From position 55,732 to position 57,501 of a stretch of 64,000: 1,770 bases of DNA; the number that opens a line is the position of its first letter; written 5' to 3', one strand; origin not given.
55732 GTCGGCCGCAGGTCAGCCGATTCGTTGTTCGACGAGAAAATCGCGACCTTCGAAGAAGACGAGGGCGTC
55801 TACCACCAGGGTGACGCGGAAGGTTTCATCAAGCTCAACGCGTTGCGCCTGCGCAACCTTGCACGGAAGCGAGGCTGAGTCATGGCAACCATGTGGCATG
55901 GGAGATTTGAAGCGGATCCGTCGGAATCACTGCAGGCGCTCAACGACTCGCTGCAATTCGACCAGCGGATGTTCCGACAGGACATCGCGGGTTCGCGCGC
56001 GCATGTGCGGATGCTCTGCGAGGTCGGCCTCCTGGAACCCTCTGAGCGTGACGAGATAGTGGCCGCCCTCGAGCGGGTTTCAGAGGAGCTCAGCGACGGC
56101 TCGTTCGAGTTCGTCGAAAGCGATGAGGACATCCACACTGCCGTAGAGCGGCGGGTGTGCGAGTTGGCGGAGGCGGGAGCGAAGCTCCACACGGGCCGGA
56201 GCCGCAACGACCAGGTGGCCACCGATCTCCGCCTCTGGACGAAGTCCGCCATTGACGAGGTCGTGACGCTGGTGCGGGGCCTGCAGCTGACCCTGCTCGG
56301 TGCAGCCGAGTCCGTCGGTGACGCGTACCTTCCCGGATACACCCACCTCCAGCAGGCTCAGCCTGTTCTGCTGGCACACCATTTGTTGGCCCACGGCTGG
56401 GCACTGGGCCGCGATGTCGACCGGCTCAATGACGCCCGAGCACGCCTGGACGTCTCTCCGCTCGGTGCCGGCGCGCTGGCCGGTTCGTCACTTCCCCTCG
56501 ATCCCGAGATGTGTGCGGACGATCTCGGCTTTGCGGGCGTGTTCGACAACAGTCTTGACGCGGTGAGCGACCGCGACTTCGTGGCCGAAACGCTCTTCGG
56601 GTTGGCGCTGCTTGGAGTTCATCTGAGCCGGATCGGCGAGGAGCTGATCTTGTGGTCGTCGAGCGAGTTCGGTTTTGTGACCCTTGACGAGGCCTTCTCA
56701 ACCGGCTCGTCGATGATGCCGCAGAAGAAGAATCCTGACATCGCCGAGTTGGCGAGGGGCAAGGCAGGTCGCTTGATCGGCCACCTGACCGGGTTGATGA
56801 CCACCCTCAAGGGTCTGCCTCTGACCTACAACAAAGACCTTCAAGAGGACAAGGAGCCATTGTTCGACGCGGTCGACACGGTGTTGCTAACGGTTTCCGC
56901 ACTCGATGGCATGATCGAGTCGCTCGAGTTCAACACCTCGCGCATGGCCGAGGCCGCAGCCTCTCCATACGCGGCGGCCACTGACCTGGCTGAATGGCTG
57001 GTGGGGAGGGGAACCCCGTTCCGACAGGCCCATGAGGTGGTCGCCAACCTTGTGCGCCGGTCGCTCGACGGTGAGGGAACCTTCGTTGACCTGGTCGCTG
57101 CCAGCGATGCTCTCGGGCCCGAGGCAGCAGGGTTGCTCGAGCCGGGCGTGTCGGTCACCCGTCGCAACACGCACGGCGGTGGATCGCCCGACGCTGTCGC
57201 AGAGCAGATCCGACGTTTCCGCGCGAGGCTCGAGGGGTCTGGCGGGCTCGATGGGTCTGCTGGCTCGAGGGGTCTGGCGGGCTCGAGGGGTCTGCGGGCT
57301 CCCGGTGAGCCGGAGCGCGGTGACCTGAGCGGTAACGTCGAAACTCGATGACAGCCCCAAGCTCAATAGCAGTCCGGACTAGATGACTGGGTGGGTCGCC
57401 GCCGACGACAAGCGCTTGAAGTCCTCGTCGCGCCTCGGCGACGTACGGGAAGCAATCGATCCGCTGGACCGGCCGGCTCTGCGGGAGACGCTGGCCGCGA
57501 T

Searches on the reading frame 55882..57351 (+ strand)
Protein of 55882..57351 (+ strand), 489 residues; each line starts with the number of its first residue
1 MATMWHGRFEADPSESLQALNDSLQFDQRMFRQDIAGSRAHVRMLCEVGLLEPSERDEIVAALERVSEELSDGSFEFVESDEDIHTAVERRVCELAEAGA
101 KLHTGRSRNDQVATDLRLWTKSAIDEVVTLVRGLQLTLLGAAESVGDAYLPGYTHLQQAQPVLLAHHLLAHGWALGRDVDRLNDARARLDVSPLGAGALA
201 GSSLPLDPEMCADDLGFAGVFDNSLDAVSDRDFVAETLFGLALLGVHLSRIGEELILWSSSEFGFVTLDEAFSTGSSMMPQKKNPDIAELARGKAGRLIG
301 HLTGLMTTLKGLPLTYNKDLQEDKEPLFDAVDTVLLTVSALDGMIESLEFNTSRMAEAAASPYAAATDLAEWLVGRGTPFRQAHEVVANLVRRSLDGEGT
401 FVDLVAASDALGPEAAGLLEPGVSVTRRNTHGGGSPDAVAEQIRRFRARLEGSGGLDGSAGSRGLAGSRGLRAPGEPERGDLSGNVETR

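Call 44: search_protein_families(library=pfam, proteins=[window:55882-57351:+], max_evalue=0.0001)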
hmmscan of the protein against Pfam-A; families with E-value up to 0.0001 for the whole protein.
window:55882-57351:+ (489 aa): 2 families
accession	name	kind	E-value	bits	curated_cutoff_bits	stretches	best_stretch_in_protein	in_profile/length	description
PF00206.25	Lyase_1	-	1.6e-70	238.4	27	1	7-300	1-312/312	Lyase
PF14698.11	ASL_C2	-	3.7e-12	46.9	27.3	1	363-398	1-36/69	Argininosuccinate lyase C-terminal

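Call 45: find_homologous_proteins(query=window:55882-57351:+, max_evalue=1e-50)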
Query window:55882-57351:+ (489 aa): 8000 proteins with E <= 1e-50 among 8000 candidates; the best 120 are listed.
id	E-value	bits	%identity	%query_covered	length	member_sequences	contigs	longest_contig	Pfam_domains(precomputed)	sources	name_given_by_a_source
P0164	1.6e-278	942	95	92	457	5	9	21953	PF14698.12,PF00206.26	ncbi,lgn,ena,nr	ncbi:MAG: argininosuccinate lyase [Acidimicrobiaceae bacterium]|nr:argininosuccinate lyase [Acidimic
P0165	8.0e-275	930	93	95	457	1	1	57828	PF14698.12,PF00206.26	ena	-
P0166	1.2e-274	929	93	95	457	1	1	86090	PF14698.12,PF00206.26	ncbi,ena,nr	ncbi:MAG: argininosuccinate lyase [Acidimicrobiaceae bacterium]|nr:argininosuccinate lyase [Acidimic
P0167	1.4e-273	926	92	95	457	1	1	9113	PF14698.12,PF00206.26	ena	-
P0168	2.6e-273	925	94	93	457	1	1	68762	PF14698.12,PF00206.26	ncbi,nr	ncbi:MAG: argininosuccinate lyase [Acidimicrobiaceae bacterium]|nr:argininosuccinate lyase [Acidimic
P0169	3.4e-271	918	91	94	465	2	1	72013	PF14698.12,PF00206.26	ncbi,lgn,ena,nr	ncbi:MAG: argininosuccinate lyase [Acidimicrobiaceae bacterium]|nr:argininosuccinate lyase [Acidimic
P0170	2.8e-261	885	90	91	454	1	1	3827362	PF14698.12,PF00206.26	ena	-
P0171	8.6e-259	877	89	91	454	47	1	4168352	PF14698.12,PF00206.26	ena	-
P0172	1.0e-258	877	88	92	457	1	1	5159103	PF14698.12,PF00206.26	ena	-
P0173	2.1e-256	869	88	92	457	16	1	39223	PF14698.12,PF00206.26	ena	-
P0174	3.2e-255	865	88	92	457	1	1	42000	PF14698.12,PF00206.26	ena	-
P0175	3.5e-250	849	87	91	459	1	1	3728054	PF14698.12,PF00206.26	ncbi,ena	-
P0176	2.3e-237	807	88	86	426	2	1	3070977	PF14698.12,PF00206.26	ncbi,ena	-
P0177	1.3e-231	788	81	92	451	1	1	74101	PF14698.12,PF00206.26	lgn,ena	-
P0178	5.5e-231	786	85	87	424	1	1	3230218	PF14698.12,PF00206.26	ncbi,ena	-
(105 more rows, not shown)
